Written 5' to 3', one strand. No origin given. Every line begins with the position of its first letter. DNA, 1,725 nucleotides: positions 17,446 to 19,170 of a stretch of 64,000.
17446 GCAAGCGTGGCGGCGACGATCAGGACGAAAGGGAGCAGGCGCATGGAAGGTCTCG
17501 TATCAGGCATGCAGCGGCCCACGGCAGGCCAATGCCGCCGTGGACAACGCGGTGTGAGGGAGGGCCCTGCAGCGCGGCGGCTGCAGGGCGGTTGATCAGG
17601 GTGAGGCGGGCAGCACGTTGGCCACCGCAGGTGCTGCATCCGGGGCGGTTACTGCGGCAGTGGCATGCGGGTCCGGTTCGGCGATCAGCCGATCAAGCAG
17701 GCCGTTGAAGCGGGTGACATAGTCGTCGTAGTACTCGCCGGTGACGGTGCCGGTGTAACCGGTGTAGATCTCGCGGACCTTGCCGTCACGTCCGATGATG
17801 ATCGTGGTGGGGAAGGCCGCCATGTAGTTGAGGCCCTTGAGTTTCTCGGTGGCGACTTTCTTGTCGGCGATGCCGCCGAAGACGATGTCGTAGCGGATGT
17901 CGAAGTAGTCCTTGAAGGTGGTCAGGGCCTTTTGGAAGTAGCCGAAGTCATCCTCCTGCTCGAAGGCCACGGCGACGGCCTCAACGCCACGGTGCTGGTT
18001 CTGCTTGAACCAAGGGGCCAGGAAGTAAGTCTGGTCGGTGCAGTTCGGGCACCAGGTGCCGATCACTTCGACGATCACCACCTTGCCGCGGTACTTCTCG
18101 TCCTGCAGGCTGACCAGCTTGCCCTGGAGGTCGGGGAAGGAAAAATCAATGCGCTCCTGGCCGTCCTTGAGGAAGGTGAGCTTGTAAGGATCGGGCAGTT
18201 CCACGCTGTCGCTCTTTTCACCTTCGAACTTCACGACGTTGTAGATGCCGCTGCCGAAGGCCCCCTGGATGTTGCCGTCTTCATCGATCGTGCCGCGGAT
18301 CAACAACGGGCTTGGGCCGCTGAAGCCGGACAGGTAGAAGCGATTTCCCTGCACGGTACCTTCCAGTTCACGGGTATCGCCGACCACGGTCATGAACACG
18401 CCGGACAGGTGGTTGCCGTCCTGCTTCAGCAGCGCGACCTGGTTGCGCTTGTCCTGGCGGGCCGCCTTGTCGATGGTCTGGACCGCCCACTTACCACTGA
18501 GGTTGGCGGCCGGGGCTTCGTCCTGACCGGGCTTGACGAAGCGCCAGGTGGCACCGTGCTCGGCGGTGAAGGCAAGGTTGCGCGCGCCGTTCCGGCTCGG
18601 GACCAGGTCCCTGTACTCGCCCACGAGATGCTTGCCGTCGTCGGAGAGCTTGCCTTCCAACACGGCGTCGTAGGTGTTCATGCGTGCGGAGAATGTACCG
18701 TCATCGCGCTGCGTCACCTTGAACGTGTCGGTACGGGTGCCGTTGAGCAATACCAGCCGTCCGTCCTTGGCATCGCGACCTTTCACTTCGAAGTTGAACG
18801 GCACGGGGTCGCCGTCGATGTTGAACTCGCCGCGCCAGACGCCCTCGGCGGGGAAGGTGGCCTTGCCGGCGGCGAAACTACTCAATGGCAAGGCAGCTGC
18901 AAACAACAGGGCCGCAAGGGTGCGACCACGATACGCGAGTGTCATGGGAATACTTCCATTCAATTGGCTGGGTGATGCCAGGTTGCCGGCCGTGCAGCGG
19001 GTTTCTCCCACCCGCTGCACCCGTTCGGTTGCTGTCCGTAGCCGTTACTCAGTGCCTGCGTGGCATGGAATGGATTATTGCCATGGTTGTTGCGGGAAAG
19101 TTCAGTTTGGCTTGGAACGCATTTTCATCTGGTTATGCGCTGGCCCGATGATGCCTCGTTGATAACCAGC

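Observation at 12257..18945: Six-gene periplasmic redox/TonB operon whose proteins appear stripped of sulfur amino acids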

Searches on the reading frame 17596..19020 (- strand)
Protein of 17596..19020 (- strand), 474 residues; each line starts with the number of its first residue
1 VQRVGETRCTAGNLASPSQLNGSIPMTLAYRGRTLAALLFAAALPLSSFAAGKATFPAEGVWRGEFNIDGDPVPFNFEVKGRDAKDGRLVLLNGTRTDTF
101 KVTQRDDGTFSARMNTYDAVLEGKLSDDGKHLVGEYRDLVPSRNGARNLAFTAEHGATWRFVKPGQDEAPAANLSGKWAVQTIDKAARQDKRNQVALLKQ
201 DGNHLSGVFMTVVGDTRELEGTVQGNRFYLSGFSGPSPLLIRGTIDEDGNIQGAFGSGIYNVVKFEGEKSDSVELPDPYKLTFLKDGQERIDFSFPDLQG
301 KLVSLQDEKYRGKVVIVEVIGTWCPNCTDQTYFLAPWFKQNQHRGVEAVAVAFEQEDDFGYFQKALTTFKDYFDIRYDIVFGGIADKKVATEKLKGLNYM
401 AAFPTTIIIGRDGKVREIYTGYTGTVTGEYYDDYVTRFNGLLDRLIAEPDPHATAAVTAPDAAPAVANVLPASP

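Call 3: search_protein_families(library=pfam, proteins=[window:17596-19020:-])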
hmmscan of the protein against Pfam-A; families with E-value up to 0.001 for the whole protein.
window:17596-19020:- (474 aa): 2 families
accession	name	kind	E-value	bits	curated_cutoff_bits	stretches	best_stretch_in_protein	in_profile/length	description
PF00578.27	AhpC-TSA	-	3.3e-14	53.3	26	1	287-417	2-123/124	AhpC/TSA family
PF08534.16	Redoxin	-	3.2e-11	43.7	26.6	1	289-423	5-136/148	Redoxin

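Call 4: search_protein_families(library=ncbifam, proteins=[window:17596-19020:-])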
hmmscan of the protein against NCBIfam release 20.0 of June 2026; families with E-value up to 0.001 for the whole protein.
window:17596-19020:- (474 aa): 4 families
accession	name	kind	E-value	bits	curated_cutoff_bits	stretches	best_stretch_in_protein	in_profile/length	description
NF002854.0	PRK03147.1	subfamily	3.8e-15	56.2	170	1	284-435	36-169/176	thiol-disulfide oxidoreductase ResA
NF047696.1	ThlDiSintTplARhiz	equivalog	4.1e-05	23.5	230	1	287-413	74-191/219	thiol:disulfide interchange protein TlpA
TIGR00385.1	dsbE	subfamily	0.00019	21.1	123.15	1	298-371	48-113/173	DsbE family thiol:disulfide interchange protein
NF006960.0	PRK09437.1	equivalog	0.00038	20.4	140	1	282-422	2-139/156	thioredoxin-dependent thiol peroxidase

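Call 18: find_homologous_proteins(query=window:17596-18945:-, max_evalue=0.00001)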
Query window:17596-18945:- (449 aa): 892 proteins with E <= 0.00001 among 8000 candidates; the best 120 are listed.
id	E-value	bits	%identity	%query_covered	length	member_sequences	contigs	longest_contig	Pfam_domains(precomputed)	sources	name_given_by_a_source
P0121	0.0e+0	1014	98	100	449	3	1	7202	PF08534.17,PF00578.28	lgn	-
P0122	1.9e-258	876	87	95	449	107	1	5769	PF08534.17,PF00578.28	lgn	-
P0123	4.9e-257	871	86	95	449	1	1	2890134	PF08534.17,PF00578.28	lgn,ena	-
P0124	5.0e-257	871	88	95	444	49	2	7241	PF08534.17,PF00578.28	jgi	-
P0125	1.5e-256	869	87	95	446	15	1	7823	PF08534.17,PF00578.28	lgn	-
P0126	2.0e-256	869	91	88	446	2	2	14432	PF08534.17,PF00578.28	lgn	-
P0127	3.4e-255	865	90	88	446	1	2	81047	PF08534.17,PF00578.28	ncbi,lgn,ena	-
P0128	3.8e-255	865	86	95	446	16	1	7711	PF08534.17,PF00578.28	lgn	-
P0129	1.7e-240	817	80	97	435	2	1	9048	PF08534.17,PF00578.28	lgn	-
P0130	9.0e-216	735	74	94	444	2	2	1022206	PF08534.17,PF00578.28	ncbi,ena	-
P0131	1.7e-215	734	77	92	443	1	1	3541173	PF08534.17,PF00578.28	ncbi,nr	ncbi:TlpA family protein disulfide reductase [Pseudoxanthomonas sp. NC8]|nr:TlpA family protein disu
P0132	5.2e-215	732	78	89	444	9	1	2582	PF08534.17,PF00578.28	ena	-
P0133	1.1e-213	728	77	89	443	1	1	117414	PF08534.17,PF00578.28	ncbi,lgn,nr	ncbi:MAG: TlpA family protein disulfide reductase [Pseudoxanthomonas sp.]|nr:TlpA family protein dis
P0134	8.2e-213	725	75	93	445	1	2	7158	PF08534.17,PF00578.28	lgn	-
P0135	1.9e-211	721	75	92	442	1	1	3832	PF08534.17,PF00578.28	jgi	jgi:peroxiredoxin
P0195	3.4e-164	565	60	95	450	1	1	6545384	PF08534.17,PF00578.28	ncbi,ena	-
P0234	9.3e-156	537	57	92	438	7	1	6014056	PF08534.17,PF00578.28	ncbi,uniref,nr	ncbi:Peroxiredoxin [Mucilaginibacter mallensis]|uniref:Peroxiredoxin n=1 Tax=Mucilaginibacter mallen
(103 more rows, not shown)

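Call 20: find_encoding_contigs(protein=P0234, flank=10000, max_places=1)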
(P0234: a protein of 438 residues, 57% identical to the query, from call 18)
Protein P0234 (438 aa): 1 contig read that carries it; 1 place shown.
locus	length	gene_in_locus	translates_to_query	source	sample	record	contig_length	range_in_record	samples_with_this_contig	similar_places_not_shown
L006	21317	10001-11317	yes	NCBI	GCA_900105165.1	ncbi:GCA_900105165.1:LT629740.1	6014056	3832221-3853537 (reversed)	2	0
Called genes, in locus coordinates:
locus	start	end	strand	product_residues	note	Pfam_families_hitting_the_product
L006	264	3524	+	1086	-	PF13620:CarboxypepD_reg (weak), PF13715:CarbopepD_reg_2, PF07715:Plug, PF00593:TonB_dep_Rec_b-barrel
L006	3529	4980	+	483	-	PF12741:SusD-like, PF12771:SusD-like_2, PF12741:SusD-like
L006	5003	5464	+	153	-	-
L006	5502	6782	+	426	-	PF01979:Amidohydro_1, PF07969:Amidohydro_3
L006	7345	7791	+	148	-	PF11412:DsbD_N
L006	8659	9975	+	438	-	PF00578:AhpC-TSA, PF08534:Redoxin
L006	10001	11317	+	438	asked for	PF00578:AhpC-TSA, PF08534:Redoxin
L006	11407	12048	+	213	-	PF04264:YceI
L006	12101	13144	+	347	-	PF00034:Cytochrom_C (faint), PF03150:CCP_MauG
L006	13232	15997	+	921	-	PF13620:CarboxypepD_reg, PF13715:CarbopepD_reg_2, PF07715:Plug, PF00593:TonB_dep_Rec_b-barrel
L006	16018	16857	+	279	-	PF14344:DUF4397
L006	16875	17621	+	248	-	PF00081:Sod_Fe_N, PF02777:Sod_Fe_C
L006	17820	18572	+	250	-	PF00106:adh_short, PF01370:Epimerase (weak), PF08659:KR, PF13561:adh_short_C2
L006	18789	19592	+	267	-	PF05721:PhyH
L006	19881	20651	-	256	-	PF08220:HTH_DeoR, PF08279:HTH_11, PF00392:GntR (faint), PF00455:DeoRC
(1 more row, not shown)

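Call 21: find_encoding_contigs(protein=P0195, flank=10000, max_places=1)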
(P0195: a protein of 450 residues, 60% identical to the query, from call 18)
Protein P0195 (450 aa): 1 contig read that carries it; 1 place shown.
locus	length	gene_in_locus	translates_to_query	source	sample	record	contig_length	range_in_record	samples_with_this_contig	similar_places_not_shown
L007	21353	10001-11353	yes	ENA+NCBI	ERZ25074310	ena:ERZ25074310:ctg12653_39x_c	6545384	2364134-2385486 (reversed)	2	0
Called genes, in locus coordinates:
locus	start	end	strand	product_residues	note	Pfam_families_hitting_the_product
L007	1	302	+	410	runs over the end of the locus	PF00578:AhpC-TSA, PF08534:Redoxin, PF13905:Thioredoxin_8 (weak)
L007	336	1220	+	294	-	PF07920:DUF1684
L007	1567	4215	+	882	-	PF07715:Plug, PF00593:TonB_dep_Rec_b-barrel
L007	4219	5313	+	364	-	PF00155:Aminotran_1_2, PF00266:Aminotran_5 (weak)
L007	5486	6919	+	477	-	PF13454:NAD_binding_9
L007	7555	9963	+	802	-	PF07715:Plug (weak), PF00593:TonB_dep_Rec_b-barrel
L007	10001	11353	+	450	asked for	PF00578:AhpC-TSA, PF08534:Redoxin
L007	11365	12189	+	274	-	-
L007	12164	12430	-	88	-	-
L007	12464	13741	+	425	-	PF01244:Peptidase_M19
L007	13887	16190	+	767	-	PF07715:Plug (weak), PF00593:TonB_dep_Rec_b-barrel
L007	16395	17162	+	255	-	PF13795:HupE_UreJ_2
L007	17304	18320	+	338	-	-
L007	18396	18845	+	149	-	PF00581:Rhodanese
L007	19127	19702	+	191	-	PF04264:YceI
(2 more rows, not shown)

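Call 28: find_related_loci(query=A1, collection=genome_contigs, flank=10000)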
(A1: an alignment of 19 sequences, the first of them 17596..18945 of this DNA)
Query A1 (449 aa) in genome_contigs; peptide patterns used: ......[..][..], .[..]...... (x = any residue, [..] = any of these).
337 stretches matched a pattern; 276 encode a relative of the query (tblastn E <= 1e-3); the best 80 are kept; 78 distinct loci.
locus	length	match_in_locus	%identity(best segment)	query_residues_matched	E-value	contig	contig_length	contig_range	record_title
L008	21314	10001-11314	89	1-438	0e+0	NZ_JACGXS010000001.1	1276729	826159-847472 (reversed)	Stenotrophomonas tumulicola strain JCM 30961 NODE_1, whole genome shotgun sequence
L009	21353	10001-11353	84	1-448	0e+0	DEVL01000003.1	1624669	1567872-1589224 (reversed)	MAG TPA_asm: Stenotrophomonas maltophilia isolate UBA3237 UBA3237_contig_10, whole genome shotgun sequence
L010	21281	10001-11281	87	1-427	0e+0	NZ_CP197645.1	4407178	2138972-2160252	Stenotrophomonas sp. PUT21 chromosome, complete genome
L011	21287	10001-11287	88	1-427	0e+0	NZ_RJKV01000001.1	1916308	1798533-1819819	Stenotrophomonas rhizophila strain BIGb0145 Ga0304781_11, whole genome shotgun sequence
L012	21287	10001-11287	86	1-427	0e+0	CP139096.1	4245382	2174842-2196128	Stenotrophomonas maltophilia strain FW16 chromosome, complete genome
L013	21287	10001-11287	87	1-427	0e+0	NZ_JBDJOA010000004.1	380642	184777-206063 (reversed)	Stenotrophomonas sp. TWI273 contig00004, whole genome shotgun sequence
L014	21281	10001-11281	88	1-427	0e+0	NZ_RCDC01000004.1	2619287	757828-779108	Stenotrophomonas rhizophila strain USBA GBX 843 Ga0105846_101, whole genome shotgun sequence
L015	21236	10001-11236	77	31-442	0e+0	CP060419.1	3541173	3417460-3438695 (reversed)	Pseudoxanthomonas sp. NC8 chromosome, complete genome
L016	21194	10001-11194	77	31-429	0e+0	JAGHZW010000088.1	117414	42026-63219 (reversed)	MAG: Pseudoxanthomonas sp. isolate BIN6 scaffold17_cov0, whole genome shotgun sequence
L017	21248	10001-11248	75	31-442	0e+0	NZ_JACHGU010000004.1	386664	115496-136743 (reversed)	Pseudoxanthomonas broegbernensis strain DSM 12573 Ga0310475_04, whole genome shotgun sequence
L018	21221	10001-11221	72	31-430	0e+0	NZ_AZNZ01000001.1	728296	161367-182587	Pseudoxanthomonas sp. J31 PseJ31DRAFT_scaffold_0.1_C, whole genome shotgun sequence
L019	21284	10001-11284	68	11-431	0e+0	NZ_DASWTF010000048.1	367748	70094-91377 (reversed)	MAG: Steroidobacter sp. isolate SMAG_U3568 k141_69858, whole genome shotgun sequence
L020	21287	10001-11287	86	1-427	0e+0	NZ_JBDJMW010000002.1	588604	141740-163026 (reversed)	Stenotrophomonas sp. TWI587 contig00002, whole genome shotgun sequence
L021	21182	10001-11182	68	32-427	0e+0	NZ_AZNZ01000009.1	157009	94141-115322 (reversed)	Pseudoxanthomonas sp. J31 PseJ31DRAFT_scaffold_7.8_C, whole genome shotgun sequence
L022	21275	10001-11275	61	8-434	5e-173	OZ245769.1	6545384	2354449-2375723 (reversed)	MAG: Opitutaceae bacterium isolate 87035611-dba6-4fad-85e7-91fe16b41bdc genome assembly, chromosome: 1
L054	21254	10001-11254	57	10-431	2e-158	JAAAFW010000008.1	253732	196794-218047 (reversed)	Pedobacter cryoconitis strain Xaverov 94 NODE_12_length_253652_cov_9.432711, whole genome shotgun sequence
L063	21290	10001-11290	57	6-440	1e-156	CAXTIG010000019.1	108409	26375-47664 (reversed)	MAG TPA_asm: uncultured Cytophagales bacterium isolate public_SRR11456921_metawrap_bin.12 genome assembly, contig: publi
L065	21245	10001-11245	57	12-426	2e-156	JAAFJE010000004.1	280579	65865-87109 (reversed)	MAG: Cytophagales bacterium isolate bin30.maxbin.ball.074 WN_Cytophagales_13_scaffold_4, whole genome shotgun sequence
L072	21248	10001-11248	58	18-439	4e-157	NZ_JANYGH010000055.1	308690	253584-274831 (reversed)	MAG: Mucilaginibacter sp. isolate 341R_metabinner_11 341R_k141_675614, whole genome shotgun sequence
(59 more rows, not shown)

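Call 35: search_protein_families(library=pfam, proteins=[L072:4363-5181:-, L072:5191-7116:-, L072:7100-8020:-, L072:17390-18220:+, L072:18335-19069:+, L072:19069-20424:+, L019:13438-14706:+, L019:20079-21167:+, L063:12139-13440:+, L065:14611-15861:+], max_evalue=0.001)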
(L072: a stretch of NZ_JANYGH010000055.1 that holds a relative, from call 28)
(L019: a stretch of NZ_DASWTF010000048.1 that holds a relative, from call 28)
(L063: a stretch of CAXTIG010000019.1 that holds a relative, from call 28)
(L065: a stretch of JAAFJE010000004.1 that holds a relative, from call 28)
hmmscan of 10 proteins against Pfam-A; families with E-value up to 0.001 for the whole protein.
L072:4363-5181:- (272 aa): 2 families
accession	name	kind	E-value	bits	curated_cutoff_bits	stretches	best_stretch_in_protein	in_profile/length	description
PF00132.30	Hexapep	-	3.8e-05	23.6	27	0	213-248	1-35/36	Bacterial transferase hexapeptide (six repeats)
PF06426.19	SATase_N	-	9.1e-05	23.2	21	1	79-127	55-103/105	Serine acetyltransferase, N-terminal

L072:5191-7116:- (641 aa): 4 families
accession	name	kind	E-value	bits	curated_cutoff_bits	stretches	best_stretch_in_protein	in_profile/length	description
PF00266.25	Aminotran_5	-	5e-145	483.6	21.5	1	263-632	1-371/371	Aminotransferase class-V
PF00155.27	Aminotran_1_2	-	2.7e-06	27.3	19.7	1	311-440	48-187/361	Aminotransferase class I and II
PF01053.26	Cys_Met_Meta_PP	-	6e-05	22.2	27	1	348-459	88-193/381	Cys/Met metabolism PLP-dependent enzyme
PF01212.27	Beta_elim_lyase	-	0.00068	19.5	27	1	349-487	69-222/288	Beta-eliminating lyase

L072:7100-8020:- (306 aa): 1 family
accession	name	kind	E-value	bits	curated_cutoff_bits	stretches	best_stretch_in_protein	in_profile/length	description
PF19307.5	SrpI-like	-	9e-108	359.5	22.8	1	60-299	14-253/254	Type 2A encapsulin shell protein SrpI-like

L072:17390-18220:+ (276 aa): 1 family
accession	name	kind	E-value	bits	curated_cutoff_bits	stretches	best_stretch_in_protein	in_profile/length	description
PF14344.12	DUF4397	-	1.4e-15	58.4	30.6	1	52-181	1-118/119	Domain of unknown function (DUF4397)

L072:18335-19069:+ (244 aa): 2 families
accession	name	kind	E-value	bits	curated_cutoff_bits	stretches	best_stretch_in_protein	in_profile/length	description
PF02777.23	Sod_Fe_C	-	6e-41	139.1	20.9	1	138-242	1-102/102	Iron/manganese superoxide dismutases, C-terminal domain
PF00081.27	Sod_Fe_N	-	2.7e-23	82.6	27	1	53-131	5-81/82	Iron/manganese superoxide dismutases, alpha-hairpin domain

L072:19069-20424:+ (451 aa): 0 families

L019:13438-14706:+ (422 aa): 1 family
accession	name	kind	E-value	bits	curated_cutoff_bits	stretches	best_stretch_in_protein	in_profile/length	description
PF01244.27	Peptidase_M19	-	3.8e-90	302.7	26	1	42-411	2-318/319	Membrane dipeptidase (Peptidase family M19)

L019:20079-21167:+ (362 aa): 5 families
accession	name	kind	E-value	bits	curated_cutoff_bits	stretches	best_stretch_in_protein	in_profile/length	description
PF09084.16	NMT1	-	4e-20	73.1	20.5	1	58-249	16-209/216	NMT1/THI5 like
PF13379.11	NMT1_2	-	1.5e-13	51.6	24.7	1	56-262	28-251/252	NMT1-like family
PF12974.12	Phosphonate-bd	-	1e-08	35.3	27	1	75-168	40-140/242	ABC transporter, phosphonate, periplasmic substrate-binding protein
PF16868.10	NMT1_3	-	6.7e-08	32.9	27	1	117-189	92-166/289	NMT1-like family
PF14503.11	YhfZ_C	-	6.3e-05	22.9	35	1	54-188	33-163/236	YhfZ C-terminal domain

L063:12139-13440:+ (433 aa): 1 family
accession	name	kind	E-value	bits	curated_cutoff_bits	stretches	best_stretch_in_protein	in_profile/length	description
PF01244.27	Peptidase_M19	-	3.9e-84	283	26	1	49-416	2-319/319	Membrane dipeptidase (Peptidase family M19)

L065:14611-15861:+ (416 aa): 1 family
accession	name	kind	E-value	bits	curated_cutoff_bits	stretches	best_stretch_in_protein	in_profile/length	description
PF01244.27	Peptidase_M19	-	7.4e-81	272.2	26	1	32-397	2-314/319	Membrane dipeptidase (Peptidase family M19)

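Call 36: search_protein_families(library=pfam, proteins=[L016:12803-14620:+, L016:14843-15754:+, L016:15751-16356:+, L021:11348-12640:+, L019:12254-13249:-, L019:15692-16180:-, L019:16269-16709:-, L019:18011-18970:+, L054:4606-7647:+, L054:7666-9195:+], max_evalue=0.001)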
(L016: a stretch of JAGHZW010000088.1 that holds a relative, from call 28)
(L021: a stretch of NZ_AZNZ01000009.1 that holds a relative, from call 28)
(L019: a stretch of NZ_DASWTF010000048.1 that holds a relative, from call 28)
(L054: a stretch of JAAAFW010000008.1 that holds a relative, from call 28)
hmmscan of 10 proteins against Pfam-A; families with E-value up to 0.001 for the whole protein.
L016:12803-14620:+ (605 aa): 3 families
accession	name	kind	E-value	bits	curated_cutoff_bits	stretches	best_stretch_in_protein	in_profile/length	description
PF11412.14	DsbD_N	-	5.1e-24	85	25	1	36-155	2-116/119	Thiol:disulfide interchange protein DsbD, N-terminal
PF13899.12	Thioredoxin_7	-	9e-15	55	27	1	497-579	6-83/83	Thioredoxin-like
PF02683.22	DsbD_TM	-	1.3e-14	54.4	27.1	1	208-418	4-215/219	Cytochrome C biogenesis protein transmembrane domain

L016:14843-15754:+ (303 aa): 1 family
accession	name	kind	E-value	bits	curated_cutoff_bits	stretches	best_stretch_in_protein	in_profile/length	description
PF04264.18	YceI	-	2.2e-35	122.7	23.7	1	136-297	1-150/150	YceI-like domain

L016:15751-16356:+ (201 aa): 2 families
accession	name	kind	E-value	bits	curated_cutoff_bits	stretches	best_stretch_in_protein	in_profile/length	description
PF00578.27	AhpC-TSA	-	2.8e-38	131.1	26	1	53-176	2-122/124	AhpC/TSA family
PF08534.16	Redoxin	-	9.4e-25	87.6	26.6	1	52-191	2-147/148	Redoxin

L021:11348-12640:+ (430 aa): 1 family
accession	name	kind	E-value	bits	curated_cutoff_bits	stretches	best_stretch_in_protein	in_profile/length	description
PF01244.27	Peptidase_M19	-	5.3e-91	305.5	26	1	56-421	2-318/319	Membrane dipeptidase (Peptidase family M19)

L019:12254-13249:- (331 aa): 3 families
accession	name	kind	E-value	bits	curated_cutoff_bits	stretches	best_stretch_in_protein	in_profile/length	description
PF03466.25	LysR_substrate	-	6.6e-43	147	28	1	91-292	4-205/209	LysR substrate binding domain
PF00126.33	HTH_1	-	6.2e-20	71.3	26.6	1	3-64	1-60/60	Bacterial regulatory helix-turn-helix protein, lysR family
PF12849.12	PBP_like_2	-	0.00056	20.2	27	1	89-153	6-69/267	PBP superfamily domain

L019:15692-16180:- (162 aa): 1 family
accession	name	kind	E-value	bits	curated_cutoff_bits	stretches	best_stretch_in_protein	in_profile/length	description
PF20349.3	DUF6644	-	2.9e-08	34.5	27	1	30-161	26-154/155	Family of unknown function (DUF6644)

L019:16269-16709:- (146 aa): 1 family
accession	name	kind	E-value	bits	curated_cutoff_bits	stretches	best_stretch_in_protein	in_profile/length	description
PF07452.17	CHRD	-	1e-30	107.4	24.1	1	37-144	3-117/117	CHRD domain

L019:18011-18970:+ (319 aa): 0 families

L054:4606-7647:+ (1013 aa): 3 families
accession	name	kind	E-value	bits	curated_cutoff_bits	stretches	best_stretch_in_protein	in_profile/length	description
PF13715.12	CarbopepD_reg_2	-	1.4e-16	60.7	32.2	1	36-118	1-88/88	CarboxypepD_reg-like domain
PF07715.20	Plug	-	1.3e-15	58.2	23.9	1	130-232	5-107/107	TonB-dependent Receptor Plug Domain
PF13620.12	CarboxypepD_reg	-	8.4e-13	48.9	32.3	1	36-107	2-82/82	Carboxypeptidase regulatory-like domain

L054:7666-9195:+ (509 aa): 0 families
